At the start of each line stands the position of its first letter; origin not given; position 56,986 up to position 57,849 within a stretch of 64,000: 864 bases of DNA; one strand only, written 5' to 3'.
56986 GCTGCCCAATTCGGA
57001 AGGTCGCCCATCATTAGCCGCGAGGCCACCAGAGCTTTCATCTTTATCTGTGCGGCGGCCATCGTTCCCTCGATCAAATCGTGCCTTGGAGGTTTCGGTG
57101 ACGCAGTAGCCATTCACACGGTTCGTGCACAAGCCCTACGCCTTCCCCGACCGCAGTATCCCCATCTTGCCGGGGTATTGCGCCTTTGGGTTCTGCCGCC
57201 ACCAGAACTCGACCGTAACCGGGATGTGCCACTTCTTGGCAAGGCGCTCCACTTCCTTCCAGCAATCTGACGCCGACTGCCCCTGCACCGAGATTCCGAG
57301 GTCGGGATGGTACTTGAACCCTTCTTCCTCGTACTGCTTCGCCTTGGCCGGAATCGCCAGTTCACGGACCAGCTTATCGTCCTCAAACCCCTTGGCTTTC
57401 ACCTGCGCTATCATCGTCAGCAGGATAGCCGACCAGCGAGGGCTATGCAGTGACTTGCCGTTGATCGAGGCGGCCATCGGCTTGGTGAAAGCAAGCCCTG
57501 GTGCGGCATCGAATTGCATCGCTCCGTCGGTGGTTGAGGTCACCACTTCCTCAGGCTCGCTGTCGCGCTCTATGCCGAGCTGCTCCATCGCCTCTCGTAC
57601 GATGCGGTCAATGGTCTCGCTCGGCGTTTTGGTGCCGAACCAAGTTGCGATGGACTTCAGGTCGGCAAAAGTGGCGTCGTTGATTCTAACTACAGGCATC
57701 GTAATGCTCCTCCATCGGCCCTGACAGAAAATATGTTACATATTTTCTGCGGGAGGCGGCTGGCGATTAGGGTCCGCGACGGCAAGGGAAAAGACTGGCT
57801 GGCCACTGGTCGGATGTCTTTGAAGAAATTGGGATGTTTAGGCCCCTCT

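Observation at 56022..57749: Uncharacterised two-gene module: RHH-like protein plus a 363-aa protein with a HEPN-like Arg/His motif, behind a perfect 25-bp palindrome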

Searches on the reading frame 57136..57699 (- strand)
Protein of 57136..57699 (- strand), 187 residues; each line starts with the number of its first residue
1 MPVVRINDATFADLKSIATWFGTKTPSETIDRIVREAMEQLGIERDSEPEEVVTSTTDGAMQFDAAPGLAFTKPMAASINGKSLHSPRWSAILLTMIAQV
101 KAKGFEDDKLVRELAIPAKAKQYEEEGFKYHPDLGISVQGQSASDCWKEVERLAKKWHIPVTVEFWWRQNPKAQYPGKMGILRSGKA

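Call 3: search_protein_families(library=pfam, proteins=[window:57136-57699:-], max_evalue=1)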
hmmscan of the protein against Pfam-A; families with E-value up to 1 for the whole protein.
window:57136-57699:- (187 aa): 0 families

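Call 4: search_protein_families(library=padloc, proteins=[window:57136-57699:-], max_evalue=1)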
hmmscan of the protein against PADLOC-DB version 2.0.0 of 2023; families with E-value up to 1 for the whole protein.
window:57136-57699:- (187 aa): 0 families

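Call 5: search_protein_families(library=ncbifam, proteins=[window:57136-57699:-], max_evalue=1)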
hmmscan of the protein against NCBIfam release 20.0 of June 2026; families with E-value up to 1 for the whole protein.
window:57136-57699:- (187 aa): 1 family
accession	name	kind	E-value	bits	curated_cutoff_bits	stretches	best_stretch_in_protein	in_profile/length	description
NF047386.1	T4SS_SepA_fam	subfamily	8.9e-76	253.7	110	1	1-183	1-181/182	T4SS efffector SepA family protein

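Call 8: search_protein_families(library=phrogs, proteins=[window:57136-57699:-], max_evalue=1)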
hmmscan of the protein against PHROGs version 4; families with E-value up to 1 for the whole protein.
window:57136-57699:- (187 aa): 3 families
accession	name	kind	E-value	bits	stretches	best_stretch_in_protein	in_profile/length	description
phrog_24708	-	unknown function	2.4e-15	58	1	1-179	1-177/185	-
phrog_28816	-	unknown function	0.066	14.1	1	119-144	8-33/54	-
phrog_6065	-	unknown function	0.13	13.6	1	17-78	37-97/112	-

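Call 17: find_homologous_proteins(query=window:57136-57699:-)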
Query window:57136-57699:- (187 aa): 761 proteins with E <= 0.001 among 875 candidates; the best 120 are listed.
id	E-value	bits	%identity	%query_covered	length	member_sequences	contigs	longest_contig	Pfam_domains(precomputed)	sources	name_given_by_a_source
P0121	3.9e-112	390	92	100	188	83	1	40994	-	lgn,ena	-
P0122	1.7e-111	388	92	100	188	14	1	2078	-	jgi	jgi:hypothetical protein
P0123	2.5e-110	385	91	100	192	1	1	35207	-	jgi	jgi:hypothetical protein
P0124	4.6e-110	384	91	100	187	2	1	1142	-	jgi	jgi:hypothetical protein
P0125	4.8e-110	384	91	100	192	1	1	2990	-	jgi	jgi:hypothetical protein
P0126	4.6e-109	380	90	100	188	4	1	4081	-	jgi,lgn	-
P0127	9.2e-109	379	89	100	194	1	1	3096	-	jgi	jgi:hypothetical protein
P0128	4.5e-107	374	89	100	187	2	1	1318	-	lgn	-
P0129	4.7e-107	374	89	100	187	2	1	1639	-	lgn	-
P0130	7.6e-107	373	87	100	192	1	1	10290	-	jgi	jgi:hypothetical protein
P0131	1.5e-106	372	88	100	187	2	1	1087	-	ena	-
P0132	1.9e-105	369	87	99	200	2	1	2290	-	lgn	-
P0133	2.3e-105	368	86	100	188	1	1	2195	-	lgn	-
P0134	2.5e-105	368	87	100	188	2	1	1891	-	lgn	-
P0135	2.6e-105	368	85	100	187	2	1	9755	-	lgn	-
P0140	3.1e-104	365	86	100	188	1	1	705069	-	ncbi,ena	-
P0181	1.3e-99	350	81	99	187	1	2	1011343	-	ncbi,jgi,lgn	jgi:hypothetical protein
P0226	3.1e-96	339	79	100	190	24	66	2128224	-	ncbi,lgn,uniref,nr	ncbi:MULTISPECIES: T4SS efffector SepA family protein [Brucella]|uniref:T4SS efffector SepA family p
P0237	2.1e-95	336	78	99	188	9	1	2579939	-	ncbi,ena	-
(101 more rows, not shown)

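Call 18: find_encoding_contigs(protein=P0226, flank=8000, max_places=6)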
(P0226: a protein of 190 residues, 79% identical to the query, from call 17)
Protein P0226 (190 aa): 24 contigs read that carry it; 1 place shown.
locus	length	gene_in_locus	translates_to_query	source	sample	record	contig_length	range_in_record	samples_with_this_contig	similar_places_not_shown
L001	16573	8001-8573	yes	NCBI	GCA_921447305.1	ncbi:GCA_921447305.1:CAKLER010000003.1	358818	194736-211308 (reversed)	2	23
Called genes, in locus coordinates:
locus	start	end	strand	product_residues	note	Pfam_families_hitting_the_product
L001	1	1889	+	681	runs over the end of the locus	PF01807:Zn_ribbon_DnaG, PF08275:DNAG_N, PF01751:Toprim, PF13155:Toprim_2, PF13662:Toprim_4, PF10410:DnaB_bind (faint)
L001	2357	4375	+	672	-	PF03979:Sigma70_r1_1, PF00140:Sigma70_r1_2, PF04546:Sigma70_ner, PF04542:Sigma70_r2, PF04539:Sigma70_r3, PF04545:Sigma70_r4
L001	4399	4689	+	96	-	PF10115:HlyU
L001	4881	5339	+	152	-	PF03692:CxxCxxCC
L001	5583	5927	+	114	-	-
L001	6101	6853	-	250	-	PF04402:SIMPL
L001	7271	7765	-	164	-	PF00589:Phage_integrase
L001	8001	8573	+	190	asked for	-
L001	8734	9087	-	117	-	-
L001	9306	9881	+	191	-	-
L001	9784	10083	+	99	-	PF06776:IalB (weak)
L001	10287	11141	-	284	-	-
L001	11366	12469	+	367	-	PF02275:CBAH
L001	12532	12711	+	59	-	-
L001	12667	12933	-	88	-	-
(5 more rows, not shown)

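Call 31: search_solved_structures(query=A3, max_evalue=10)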
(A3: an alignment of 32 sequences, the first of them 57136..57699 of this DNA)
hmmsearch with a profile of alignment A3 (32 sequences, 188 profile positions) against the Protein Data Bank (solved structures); distinct sequences matched with E-value up to 10: 3.
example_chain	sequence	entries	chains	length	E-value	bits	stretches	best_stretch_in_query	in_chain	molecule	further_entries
5cw9_A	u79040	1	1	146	0.16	14.9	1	96-169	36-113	De novo designed ferredoxin-ferredoxin domain insertion protein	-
3te9_A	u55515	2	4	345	0.64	12.9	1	39-118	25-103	Transaldolase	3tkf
3tk7_A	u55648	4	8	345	1.1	12.2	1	39-118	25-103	Transaldolase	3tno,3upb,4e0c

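Call 36: predict_structure(alignment_id=A3)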
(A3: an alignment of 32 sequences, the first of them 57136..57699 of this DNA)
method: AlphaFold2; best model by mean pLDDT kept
length: 187 residues; sequences in the alignment: 32
mean_pLDDT: 67.7   pTM: 0.53
mean pLDDT of the five models: 67.7, 65.6, 65.3, 55.4, 39.0
residues with pLDDT >= 90: 0; 70-90: 98; 50-70: 59; < 50: 30
segments of 3 or more residues with pLDDT < 50: 1-3, 45-52, 117-131
pLDDT, mean of each block of 10 residues (from residue 1): 55 72 73 72 52 61 69 80 79 79 71 55 37 50 74 85 78 71 75
secondary structure, 60 per line:
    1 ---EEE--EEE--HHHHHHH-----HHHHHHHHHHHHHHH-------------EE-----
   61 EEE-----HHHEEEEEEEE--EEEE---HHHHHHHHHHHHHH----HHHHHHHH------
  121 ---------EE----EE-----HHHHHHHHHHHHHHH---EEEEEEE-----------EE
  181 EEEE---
elements in order: E4-6 E9-11 H14-20 H26-40 E61-63 E72-79 E82-85 H89-102 H107-114 H143-157 E161-167 E179-184

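Call 42: fold_search(model_id=the predicted structure, library=pdb)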
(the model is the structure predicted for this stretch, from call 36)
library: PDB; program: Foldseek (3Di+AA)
matches with E <= 10: 105; with E <= 0.001: 0
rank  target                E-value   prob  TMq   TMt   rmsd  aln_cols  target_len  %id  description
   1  5w3d_A                1.9e+00  0.05  0.15  0.09  10.8        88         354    8  The structure of kinesin-14 wild-type Ncd-ADP dimer (released 2017-12-20)
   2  1f9w_A                1.9e+00  0.03  0.12  0.10  10.3        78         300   13  CRYSTAL STRUCTURES OF MUTANTS REVEAL A SIGNALLING PATHWAY FOR ACTIVATION OF THE KINESIN MOTOR ATPASE (released 2001-06-13)
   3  8yy5_D                2.2e+00  0.02  0.12  0.08  11.4        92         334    8  Kinesin-14 with AlF3 bound to 14 PF Microtubule (released 2025-10-08)
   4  4zjh                  2.3e+00  0.03  0.16  0.15  17.5       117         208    9  Crystal structure of native alpha-2-macroglobulin from Escherichia coli spanning domains NIE-MG1. (released 2015-06-10)
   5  6cxi_A                2.7e+00  0.02  0.14  0.08  16.6       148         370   13  Cardiac thin filament decorated with C0C1 fragment of cardiac myosin binding protein C mode 1 (released 2018-10-10)
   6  9qfg_C                2.9e+00  0.03  0.15  0.09  13.2       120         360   12  Cryo-EM structure of the actin filament hetero-decorated by Coronin-1 and Cofilin-1, strand boundary (released 2025-10-08)
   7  2ncd                  2.9e+00  0.02  0.15  0.10  11.4       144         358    8  NCD (NON-CLARET DISJUNCTIONAL) DIMER FROM D. MELANOGASTER (released 1999-06-09)
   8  4uxo_C                3.1e+00  0.01  0.16  0.11  11.4       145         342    8  Conserved mechanisms of microtubule-stimulated ADP release, ATP binding, and force generation in transport kinesins (released 2014-09-24)
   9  1cz7_C                3.3e+00  0.02  0.18  0.11  11.4       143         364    7  THE CRYSTAL STRUCTURE OF A MINUS-END DIRECTED MICROTUBULE MOTOR PROTEIN NCD REVEALS VARIABLE DIMER CONFORMATIONS (released 1999-11-05)
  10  1n6m_A                3.3e+00  0.02  0.14  0.08  11.3        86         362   10  Rotation of the stalk/neck and one head in a new crystal structure of the kinesin motor protein, Ncd (released 2003-10-28)
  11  4u2x_B                3.5e+00  0.03  0.16  0.14  11.6       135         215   10  Ebola virus VP24 in complex with Karyopherin alpha 5 C-terminus (released 2014-08-13)
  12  7nmb_MODEL_1_A        3.5e+00  0.02  0.12  0.19  15.0       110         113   11  cytoplasmic domain of Vibrio cholerae ToxR (released 2021-10-20)
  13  8utt_N                3.5e+00  0.02  0.13  0.07  11.5        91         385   12  KIF1A[1-393] P305L mutant AMP-PNP bound two-heads-bound state in complex with a microtubule (released 2024-06-12)
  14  4uxs_C                3.7e+00  0.02  0.19  0.12  11.3       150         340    8  Conserved mechanisms of microtubule-stimulated ADP release, ATP binding, and force generation in transport kinesins (released 2014-09-24)
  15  4ubf_D                3.7e+00  0.02  0.16  0.11  10.3       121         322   15  HsMCAK motor domain complex (released 2015-05-06)
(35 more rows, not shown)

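Call 44: find_related_loci(query=A3, collection=viral_contigs, flank=6000)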
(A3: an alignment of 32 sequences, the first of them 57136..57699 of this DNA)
Query A3 (187 aa) in viral_contigs; peptide patterns used: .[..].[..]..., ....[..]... (x = any residue, [..] = any of these).
97 stretches matched a pattern; 2 encode a relative of the query (tblastn E <= 1e-3); 2 distinct loci.
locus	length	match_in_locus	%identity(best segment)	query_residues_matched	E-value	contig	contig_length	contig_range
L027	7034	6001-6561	80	1-187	3e-106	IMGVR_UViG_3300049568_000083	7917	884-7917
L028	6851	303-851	67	1-183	3e-84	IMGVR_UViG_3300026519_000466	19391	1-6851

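Call 46: find_related_loci(query=A3, collection=metagenome_contigs, flank=4000)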
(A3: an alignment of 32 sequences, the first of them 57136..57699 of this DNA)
Query A3 (187 aa) in metagenome_contigs; peptide patterns used: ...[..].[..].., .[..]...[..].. (x = any residue, [..] = any of these).
348 stretches matched a pattern; 112 encode a relative of the query (tblastn E <= 1e-3); the best 80 are kept; 80 distinct loci.
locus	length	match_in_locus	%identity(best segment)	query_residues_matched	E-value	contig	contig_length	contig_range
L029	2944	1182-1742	93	1-187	6e-122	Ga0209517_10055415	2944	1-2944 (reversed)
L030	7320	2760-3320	91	1-187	1e-116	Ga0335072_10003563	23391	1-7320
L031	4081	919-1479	90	1-187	9e-117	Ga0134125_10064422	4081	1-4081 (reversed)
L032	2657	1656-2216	86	1-187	3e-117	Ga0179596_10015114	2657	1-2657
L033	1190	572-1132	84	1-187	4e-120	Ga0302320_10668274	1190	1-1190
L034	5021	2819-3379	83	1-187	4e-109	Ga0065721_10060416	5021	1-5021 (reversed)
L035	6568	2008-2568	83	1-187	6e-109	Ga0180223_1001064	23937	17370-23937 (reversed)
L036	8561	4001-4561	91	1-187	5e-117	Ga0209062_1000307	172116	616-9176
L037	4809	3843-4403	84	1-187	1e-108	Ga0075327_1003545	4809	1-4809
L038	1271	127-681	83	1-185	2e-115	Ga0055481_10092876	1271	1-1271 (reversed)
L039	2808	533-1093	83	1-187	8e-110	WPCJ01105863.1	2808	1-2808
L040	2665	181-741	80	1-187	9e-110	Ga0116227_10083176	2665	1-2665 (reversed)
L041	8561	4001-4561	82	1-187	3e-106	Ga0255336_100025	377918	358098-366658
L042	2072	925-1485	81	1-187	2e-111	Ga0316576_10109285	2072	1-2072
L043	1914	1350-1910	82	1-187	7e-112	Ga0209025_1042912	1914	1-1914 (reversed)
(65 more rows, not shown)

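Call 67: search_dna_similar(query=window:57136-57699:-, collection=plasmids, mode=protein, max_rows=25)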
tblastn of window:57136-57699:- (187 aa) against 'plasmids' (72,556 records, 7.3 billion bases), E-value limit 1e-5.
Records with a match: 6; places in all: 6; records where one place covers at least 80% of the query: 6.
Best place of each record, by identity: 60-80% 3; <60% 3.
By first word of the organism name: Rhizobium 2; Mesorhizobium 1; Thioclava 1; Ketogulonicigenium 1; Paracoccus 1.
By predicted mobility (MOB-suite, as given by PLSDB): non-mobilizable 3; mobilizable 3.
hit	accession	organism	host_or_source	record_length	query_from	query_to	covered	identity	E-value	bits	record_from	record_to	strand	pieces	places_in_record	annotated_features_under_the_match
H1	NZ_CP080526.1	Mesorhizobium sp. AR07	Oxytropis sp.,Cell culture,root nodule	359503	1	185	99%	76.8%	1e-95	310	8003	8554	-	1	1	hypothetical protein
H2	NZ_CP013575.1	Rhizobium phaseoli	Phaseolus vulgaris,Whole ...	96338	1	187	100%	68.4%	7e-86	282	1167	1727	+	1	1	hypothetical protein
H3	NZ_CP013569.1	Rhizobium phaseoli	Phaseolus vulgaris,Whole ...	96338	1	187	100%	68.4%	7e-86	282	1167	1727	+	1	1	hypothetical protein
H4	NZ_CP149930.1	Thioclava sp. GXIMD4216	pure culture,mangrove soil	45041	1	185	99%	54.6%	6e-61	210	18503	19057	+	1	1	hypothetical protein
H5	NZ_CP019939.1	Ketogulonicigenium robustum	cell culture,soil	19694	1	187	100%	54.0%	3e-61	211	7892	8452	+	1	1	hypothetical protein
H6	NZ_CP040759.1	Paracoccus liaowanqingii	Tibetan antelope,cell culture,feces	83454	1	186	99%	45.7%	1e-48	175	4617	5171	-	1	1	hypothetical protein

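Call 68: get_annotated_region(hit=H5, flank=5000)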
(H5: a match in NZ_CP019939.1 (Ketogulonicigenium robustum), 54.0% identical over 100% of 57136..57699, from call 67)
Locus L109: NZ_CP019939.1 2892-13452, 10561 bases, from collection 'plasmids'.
description: Ketogulonicigenium robustum strain SPU_B003 plasmid unnamed2, complete sequence
organism: Ketogulonicigenium robustum (NCBI taxid 92947)
taxonomy: Bacteria; Pseudomonadota; Alphaproteobacteria; Rhodobacterales; Roseobacteraceae; Ketogulonicigenium; Ketogulonicigenium robustum
host: -; source: cell culture,soil; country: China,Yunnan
typing (MOB-suite, as given by PLSDB): mobilizable; replicon rep_cluster_1315; relaxase MOBH
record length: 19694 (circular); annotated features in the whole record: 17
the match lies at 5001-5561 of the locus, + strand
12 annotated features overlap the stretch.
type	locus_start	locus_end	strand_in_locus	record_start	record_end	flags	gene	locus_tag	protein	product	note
CDS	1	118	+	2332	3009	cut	-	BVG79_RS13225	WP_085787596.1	ParA family protein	-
CDS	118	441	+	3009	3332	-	-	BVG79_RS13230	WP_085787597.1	hypothetical protein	-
CDS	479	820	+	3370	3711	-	-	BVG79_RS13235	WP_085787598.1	type II toxin-antitoxin system RelE/ParE family toxin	-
CDS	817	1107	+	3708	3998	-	-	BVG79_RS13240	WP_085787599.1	helix-turn-helix domain-containing protein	-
CDS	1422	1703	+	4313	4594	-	-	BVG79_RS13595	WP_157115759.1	hypothetical protein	-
CDS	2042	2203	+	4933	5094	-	-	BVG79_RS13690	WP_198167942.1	hypothetical protein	-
CDS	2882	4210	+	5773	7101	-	drt2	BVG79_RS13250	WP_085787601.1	antiviral reverse transcriptase Drt2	GO:0051607 - defense response to virus [Evidence IEA]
CDS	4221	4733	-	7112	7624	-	-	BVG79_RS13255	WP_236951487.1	recombinase family protein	GO:0006310 - DNA recombination [Evidence IEA]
CDS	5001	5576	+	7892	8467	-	-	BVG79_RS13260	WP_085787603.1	hypothetical protein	-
CDS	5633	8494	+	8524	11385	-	-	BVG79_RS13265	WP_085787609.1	SNF2-related protein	-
CDS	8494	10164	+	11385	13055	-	-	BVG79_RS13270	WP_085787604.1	site-specific DNA-methyltransferase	GO:0006306 - DNA methylation [Evidence IEA]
CDS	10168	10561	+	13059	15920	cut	-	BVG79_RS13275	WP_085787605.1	DEAD/DEAH box helicase family protein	-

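Call 69: get_annotated_region(hit=H2, flank=5000)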
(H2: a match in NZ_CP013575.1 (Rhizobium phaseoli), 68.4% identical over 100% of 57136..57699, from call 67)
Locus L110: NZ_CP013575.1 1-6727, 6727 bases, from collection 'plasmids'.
description: Rhizobium phaseoli strain N671 plasmid pRphaN671a, complete sequence
organism: Rhizobium phaseoli (NCBI taxid 396)
taxonomy: Bacteria; Pseudomonadota; Alphaproteobacteria; Hyphomicrobiales; Rhizobiaceae; Rhizobium; Rhizobium phaseoli
host: -; source: Phaseolus vulgaris,Whole organism,Legume-root nodule,legume-root nodule; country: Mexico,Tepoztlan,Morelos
typing (MOB-suite, as given by PLSDB): mobilizable; replicon rep_cluster_600; relaxase MOBF
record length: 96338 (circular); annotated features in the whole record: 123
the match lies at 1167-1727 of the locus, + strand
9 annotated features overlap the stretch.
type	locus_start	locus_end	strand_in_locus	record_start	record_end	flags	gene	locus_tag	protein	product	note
CDS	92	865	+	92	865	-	-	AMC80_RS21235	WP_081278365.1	NYN domain-containing protein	-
CDS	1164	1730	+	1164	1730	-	-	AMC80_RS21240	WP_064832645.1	hypothetical protein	-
CDS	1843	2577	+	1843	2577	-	-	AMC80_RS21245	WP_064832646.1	hypothetical protein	-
CDS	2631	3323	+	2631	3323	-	-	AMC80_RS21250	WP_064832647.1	hypothetical protein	-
CDS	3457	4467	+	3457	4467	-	-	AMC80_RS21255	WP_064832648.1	hypothetical protein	-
CDS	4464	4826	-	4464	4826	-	-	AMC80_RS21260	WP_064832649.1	nucleotidyltransferase domain-containing protein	-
CDS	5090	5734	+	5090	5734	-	-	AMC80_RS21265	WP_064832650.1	hypothetical protein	-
CDS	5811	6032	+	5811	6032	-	-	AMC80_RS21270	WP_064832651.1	helix-turn-helix transcriptional regulator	-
CDS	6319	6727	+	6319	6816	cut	-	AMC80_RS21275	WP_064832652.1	hypothetical protein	-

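Call 70: get_annotated_region(hit=H4, flank=5000)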
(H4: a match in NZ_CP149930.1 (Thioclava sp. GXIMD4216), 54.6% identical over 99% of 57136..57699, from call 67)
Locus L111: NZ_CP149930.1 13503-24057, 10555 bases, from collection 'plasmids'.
description: Thioclava sp. GXIMD4216 plasmid p5, complete sequence
organism: Thioclava sp. GXIMD4216 (NCBI taxid 3131929)
taxonomy: Bacteria; Pseudomonadota; Alphaproteobacteria; Rhodobacterales; Paracoccaceae; Thioclava; Thioclava sp. GXIMD4216
host: -; source: pure culture,mangrove soil; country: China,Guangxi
typing (MOB-suite, as given by PLSDB): non-mobilizable
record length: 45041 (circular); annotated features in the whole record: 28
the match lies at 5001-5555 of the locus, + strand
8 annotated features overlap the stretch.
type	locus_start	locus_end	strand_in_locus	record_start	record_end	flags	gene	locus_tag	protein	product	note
CDS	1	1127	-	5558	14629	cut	-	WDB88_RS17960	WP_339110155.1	filamentous hemagglutinin N-terminal domain-containing protein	-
CDS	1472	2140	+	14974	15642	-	-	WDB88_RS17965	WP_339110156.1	ParA family protein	-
CDS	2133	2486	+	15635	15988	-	-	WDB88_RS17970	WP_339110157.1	hypothetical protein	-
CDS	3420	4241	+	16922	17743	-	-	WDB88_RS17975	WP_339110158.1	replication initiation protein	GO:0006270 - DNA replication initiation [Evidence IEA]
CDS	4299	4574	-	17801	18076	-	-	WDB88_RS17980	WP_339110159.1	hypothetical protein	-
CDS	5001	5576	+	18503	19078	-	-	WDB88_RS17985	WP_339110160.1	hypothetical protein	-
CDS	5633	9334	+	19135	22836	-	-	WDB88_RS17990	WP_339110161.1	SNF2-related protein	-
CDS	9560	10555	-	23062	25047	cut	-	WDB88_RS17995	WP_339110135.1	hypothetical protein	-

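Call 72: find_encoding_contigs(protein=P0181, flank=6000, max_places=2)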
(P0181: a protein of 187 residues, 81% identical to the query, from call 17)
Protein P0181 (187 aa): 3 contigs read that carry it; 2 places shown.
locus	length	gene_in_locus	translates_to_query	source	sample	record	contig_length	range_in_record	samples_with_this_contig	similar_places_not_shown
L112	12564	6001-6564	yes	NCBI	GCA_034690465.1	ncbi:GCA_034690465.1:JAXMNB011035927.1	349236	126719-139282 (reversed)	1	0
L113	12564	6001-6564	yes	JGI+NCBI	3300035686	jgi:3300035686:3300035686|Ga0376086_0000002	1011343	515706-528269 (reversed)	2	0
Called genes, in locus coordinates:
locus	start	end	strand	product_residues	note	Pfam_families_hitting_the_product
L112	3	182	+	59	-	PF05066:HARE-HTH (weak)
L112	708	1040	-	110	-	-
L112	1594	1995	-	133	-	-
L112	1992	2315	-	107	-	-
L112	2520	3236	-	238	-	-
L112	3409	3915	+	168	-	-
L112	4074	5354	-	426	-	PF13481:AAA_25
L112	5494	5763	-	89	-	PF12728:HTH_17 (weak)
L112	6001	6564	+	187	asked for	-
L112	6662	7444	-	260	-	PF00589:Phage_integrase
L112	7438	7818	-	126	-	PF13356:Arm-DNA-bind_3 (weak)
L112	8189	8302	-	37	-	-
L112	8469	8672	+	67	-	-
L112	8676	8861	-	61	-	PF11450:DUF3008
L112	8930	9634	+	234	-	PF01738:DLH, PF12146:Hydrolase_4 (weak)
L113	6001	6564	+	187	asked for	-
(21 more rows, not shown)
